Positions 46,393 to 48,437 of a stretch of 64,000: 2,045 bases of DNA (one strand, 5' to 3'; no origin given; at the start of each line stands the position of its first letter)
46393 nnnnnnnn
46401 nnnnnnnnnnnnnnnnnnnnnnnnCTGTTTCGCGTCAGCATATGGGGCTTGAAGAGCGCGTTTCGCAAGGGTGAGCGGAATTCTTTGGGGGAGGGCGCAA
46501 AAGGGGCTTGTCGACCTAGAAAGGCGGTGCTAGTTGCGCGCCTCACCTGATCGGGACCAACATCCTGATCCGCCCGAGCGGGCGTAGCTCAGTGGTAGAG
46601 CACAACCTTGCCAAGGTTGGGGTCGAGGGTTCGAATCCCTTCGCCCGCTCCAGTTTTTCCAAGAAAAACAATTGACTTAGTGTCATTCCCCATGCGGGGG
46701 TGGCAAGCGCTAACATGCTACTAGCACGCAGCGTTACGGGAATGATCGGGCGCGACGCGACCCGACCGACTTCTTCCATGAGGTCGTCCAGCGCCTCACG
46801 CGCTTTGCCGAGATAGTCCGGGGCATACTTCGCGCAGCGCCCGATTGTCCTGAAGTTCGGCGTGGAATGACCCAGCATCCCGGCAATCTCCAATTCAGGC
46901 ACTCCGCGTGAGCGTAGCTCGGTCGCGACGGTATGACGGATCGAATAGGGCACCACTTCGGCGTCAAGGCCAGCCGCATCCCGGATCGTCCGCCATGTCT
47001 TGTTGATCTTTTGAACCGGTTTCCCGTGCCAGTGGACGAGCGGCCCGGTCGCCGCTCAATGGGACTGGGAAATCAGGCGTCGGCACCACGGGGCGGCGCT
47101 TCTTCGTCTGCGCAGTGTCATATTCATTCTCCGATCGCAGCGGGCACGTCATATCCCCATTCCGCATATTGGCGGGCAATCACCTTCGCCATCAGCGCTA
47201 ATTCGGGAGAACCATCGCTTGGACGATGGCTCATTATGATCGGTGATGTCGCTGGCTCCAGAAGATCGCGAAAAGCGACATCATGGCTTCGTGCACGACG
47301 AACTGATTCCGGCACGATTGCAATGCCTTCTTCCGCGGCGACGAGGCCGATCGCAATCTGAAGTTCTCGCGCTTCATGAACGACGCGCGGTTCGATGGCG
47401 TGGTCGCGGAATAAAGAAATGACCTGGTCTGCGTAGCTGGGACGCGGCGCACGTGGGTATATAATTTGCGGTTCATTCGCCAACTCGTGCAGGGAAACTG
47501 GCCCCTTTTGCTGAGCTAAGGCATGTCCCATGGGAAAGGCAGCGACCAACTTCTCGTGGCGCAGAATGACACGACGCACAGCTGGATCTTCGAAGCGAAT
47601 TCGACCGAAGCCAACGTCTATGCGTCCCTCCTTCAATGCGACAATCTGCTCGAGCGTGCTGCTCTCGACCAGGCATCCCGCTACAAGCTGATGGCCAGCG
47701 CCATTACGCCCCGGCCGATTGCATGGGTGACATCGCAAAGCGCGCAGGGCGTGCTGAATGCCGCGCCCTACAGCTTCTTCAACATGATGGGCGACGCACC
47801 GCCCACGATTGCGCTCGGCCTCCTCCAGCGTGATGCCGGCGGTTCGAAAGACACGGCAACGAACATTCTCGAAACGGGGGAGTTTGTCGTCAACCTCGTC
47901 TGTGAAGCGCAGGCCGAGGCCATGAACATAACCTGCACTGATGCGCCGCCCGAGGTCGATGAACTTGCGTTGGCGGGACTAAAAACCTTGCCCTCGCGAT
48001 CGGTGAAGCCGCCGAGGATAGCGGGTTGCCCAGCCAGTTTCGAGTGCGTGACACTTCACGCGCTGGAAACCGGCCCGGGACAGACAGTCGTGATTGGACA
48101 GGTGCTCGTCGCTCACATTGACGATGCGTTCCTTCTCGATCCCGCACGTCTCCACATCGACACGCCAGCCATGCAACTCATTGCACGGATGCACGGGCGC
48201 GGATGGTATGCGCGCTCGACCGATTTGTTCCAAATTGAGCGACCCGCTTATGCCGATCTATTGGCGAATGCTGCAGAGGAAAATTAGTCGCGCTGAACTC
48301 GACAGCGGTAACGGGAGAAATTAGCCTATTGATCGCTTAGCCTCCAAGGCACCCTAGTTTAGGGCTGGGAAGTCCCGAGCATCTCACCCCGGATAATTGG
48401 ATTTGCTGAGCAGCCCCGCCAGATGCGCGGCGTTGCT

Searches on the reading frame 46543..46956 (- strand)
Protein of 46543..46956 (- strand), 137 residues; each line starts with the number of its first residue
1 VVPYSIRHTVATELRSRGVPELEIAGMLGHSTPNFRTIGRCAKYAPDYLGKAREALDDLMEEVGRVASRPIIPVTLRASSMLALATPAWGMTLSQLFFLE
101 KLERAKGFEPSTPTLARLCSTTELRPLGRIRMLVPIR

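Call 8: search_protein_families(library=pfam, proteins=[window:46543-46956:-], max_evalue=0.01)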
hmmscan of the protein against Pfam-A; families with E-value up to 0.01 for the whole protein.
window:46543-46956:- (137 aa): 1 family
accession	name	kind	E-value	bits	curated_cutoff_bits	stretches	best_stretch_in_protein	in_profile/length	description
PF00589.27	Phage_integrase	-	0.0041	17.4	27.1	1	3-33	129-159/172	Phage integrase family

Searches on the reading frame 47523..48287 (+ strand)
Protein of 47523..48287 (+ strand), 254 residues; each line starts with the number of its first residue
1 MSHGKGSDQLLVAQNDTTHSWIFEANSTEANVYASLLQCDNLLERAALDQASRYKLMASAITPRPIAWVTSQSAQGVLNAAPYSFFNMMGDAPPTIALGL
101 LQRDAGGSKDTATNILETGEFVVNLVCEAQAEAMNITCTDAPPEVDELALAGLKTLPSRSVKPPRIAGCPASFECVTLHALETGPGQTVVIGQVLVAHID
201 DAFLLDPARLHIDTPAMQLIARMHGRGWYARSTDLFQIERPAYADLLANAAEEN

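Call 8: search_protein_families(library=pfam, proteins=[window:47523-48287:+], max_evalue=0.01)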
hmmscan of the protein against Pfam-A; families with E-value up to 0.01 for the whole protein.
window:47523-48287:+ (254 aa): 1 family
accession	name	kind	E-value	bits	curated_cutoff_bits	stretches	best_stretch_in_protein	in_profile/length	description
PF01613.24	Flavin_Reduct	-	2.5e-24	86.5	27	1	62-202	4-136/153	Flavin reductase like domain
